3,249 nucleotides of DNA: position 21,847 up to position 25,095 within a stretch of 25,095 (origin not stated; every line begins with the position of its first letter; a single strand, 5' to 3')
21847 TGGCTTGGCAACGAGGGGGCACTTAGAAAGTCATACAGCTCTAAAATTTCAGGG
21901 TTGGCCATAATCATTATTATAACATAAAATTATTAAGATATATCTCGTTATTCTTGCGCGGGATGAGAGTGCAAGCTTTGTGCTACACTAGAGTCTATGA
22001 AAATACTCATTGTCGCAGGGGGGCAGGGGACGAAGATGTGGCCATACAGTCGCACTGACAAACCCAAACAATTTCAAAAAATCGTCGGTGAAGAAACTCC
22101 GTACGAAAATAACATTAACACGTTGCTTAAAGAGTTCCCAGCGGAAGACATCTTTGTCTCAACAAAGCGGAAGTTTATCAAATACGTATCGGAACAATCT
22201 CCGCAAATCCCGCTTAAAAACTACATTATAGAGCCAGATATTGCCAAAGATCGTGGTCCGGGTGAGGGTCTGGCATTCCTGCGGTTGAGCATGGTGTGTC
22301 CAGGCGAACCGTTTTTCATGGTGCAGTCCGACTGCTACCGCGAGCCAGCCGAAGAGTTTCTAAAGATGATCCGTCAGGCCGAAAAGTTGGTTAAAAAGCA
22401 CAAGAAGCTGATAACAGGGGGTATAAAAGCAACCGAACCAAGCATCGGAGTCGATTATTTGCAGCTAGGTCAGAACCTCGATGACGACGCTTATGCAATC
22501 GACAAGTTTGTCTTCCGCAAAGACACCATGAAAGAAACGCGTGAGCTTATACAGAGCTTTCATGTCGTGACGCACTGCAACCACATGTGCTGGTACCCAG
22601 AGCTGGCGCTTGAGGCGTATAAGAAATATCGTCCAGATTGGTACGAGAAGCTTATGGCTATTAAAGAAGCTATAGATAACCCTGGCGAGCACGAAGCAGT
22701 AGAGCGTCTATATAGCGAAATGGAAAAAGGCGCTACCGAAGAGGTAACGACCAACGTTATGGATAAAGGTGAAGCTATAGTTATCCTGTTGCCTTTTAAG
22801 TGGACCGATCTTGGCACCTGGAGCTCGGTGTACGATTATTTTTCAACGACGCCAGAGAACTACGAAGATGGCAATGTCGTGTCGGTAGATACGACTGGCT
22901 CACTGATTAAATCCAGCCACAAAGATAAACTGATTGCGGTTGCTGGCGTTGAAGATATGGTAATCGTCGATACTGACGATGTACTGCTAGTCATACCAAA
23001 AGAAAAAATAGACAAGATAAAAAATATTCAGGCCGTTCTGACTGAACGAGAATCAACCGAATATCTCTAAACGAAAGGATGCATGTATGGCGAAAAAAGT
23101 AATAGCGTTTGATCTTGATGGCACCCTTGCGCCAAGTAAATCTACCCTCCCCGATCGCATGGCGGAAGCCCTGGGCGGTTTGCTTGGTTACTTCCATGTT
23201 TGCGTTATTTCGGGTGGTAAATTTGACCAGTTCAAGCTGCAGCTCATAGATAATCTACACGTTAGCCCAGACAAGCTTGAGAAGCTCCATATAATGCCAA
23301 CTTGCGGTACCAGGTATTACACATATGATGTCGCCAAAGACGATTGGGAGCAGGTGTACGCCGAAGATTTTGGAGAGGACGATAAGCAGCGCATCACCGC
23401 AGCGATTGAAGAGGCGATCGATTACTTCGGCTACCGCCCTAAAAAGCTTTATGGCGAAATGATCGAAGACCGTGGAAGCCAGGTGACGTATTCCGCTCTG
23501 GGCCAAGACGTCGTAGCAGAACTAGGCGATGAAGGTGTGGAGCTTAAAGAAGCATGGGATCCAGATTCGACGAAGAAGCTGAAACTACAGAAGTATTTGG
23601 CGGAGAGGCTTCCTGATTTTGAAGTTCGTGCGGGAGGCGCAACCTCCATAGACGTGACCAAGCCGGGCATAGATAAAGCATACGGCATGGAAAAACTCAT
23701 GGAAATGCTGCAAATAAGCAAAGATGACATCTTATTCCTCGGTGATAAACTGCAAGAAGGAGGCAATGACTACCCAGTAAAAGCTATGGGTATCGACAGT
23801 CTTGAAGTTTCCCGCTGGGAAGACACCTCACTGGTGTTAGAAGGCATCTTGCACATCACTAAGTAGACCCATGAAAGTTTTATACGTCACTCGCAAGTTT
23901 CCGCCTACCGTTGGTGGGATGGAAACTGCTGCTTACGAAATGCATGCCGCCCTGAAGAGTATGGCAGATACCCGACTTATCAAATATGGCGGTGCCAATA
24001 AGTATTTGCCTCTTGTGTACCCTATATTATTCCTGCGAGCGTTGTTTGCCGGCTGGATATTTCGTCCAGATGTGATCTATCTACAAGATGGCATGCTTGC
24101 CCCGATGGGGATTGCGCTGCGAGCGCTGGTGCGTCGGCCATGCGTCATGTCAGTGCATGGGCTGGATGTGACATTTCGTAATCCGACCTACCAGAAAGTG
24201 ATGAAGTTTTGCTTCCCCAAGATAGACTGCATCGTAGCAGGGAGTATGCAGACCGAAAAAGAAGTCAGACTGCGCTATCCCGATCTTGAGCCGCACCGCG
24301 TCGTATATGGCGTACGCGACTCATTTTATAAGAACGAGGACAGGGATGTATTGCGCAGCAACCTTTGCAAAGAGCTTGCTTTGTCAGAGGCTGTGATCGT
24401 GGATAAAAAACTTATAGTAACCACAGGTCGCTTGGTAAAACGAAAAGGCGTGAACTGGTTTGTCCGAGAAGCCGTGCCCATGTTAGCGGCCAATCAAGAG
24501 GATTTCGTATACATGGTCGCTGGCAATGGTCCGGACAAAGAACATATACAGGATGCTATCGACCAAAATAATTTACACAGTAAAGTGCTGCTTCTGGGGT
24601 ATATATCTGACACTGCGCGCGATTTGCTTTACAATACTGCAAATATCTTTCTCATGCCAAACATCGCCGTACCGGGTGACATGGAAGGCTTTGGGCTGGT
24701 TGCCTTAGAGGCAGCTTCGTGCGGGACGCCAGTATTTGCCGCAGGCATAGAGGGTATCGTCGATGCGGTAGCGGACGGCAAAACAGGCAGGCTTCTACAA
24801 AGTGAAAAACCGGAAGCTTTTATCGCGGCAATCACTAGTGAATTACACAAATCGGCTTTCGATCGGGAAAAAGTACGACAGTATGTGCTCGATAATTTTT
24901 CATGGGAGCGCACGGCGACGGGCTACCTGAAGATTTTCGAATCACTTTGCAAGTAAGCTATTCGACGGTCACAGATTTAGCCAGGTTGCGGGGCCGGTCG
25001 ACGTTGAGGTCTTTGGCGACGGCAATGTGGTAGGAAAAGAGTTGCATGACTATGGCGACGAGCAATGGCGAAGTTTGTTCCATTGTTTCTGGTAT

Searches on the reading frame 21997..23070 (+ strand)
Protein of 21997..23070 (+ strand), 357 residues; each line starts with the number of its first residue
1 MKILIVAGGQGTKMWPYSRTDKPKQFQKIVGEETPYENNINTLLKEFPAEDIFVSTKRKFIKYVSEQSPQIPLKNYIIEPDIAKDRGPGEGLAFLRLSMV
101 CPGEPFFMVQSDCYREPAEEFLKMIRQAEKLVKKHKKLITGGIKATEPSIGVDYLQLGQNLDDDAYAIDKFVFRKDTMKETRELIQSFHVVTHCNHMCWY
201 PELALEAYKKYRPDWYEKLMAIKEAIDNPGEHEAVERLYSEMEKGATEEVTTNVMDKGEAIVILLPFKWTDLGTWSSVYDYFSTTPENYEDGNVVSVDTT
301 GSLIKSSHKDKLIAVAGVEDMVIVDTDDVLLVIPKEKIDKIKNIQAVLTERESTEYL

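Call 4: search_protein_families(library=pfam, proteins=[window:21997-23070:+], max_evalue=0.01)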
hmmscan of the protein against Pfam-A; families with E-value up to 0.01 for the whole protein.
window:21997-23070:+ (357 aa): 3 families
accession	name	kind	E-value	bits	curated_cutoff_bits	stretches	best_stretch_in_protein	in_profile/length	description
PF22640.1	ManC_GMP_beta-helix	-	1.3e-12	47.8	27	1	292-344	1-51/55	MannoseP isomerase/GMP-like beta-helix domain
PF00483.29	NTP_transferase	-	4.1e-10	40.1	21.2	1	4-148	3-142/245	Nucleotidyl transferase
PF12804.13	NTP_transf_3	-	0.0039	17.8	27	1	4-128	2-111/160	MobA-like NTP transferase domain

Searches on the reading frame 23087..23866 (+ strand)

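Call 4: search_protein_families(library=pfam, proteins=[window:23087-23866:+], max_evalue=0.01)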
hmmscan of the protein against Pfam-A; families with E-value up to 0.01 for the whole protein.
window:23087-23866:+ (259 aa): 3 families
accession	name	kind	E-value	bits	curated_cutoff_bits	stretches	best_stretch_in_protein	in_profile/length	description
PF08282.18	Hydrolase_3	-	5.6e-14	52.9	20.9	1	6-221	1-212/255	haloacid dehalogenase-like hydrolase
PF03332.19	PMM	-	3e-09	37.4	22.4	1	78-232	48-195/221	Eukaryotic phosphomannomutase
PF00702.32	Hydrolase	-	3.2e-05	24.9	26.4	1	4-221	2-180/191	haloacid dehalogenase-like hydrolase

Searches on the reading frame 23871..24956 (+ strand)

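Call 89: search_protein_families(library=pfam, proteins=[window:23871-24956:+], max_evalue=0.001)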
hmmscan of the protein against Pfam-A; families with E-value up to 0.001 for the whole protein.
window:23871-24956:+ (361 aa): 5 families
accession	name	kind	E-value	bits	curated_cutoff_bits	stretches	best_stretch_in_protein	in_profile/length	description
PF00534.26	Glycos_transf_1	-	2.4e-30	105.8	26.4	1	177-333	13-163/172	Glycosyl transferases group 1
PF13692.12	Glyco_trans_1_4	-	5.3e-28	98.5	27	1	180-323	2-138/142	Glycosyl transferases group 1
PF13579.12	Glyco_trans_4_4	-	2.2e-08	35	29.7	1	53-145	62-155/158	Glycosyl transferase 4-like domain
PF13439.12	Glyco_transf_4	-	2.2e-08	34.7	28.5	1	43-146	52-163/170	Glycosyltransferase Family 4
PF20706.3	GT4-conflict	-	8.7e-08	32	26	1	182-337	200-370/385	Family 4 Glycosyltransferase in conflict systems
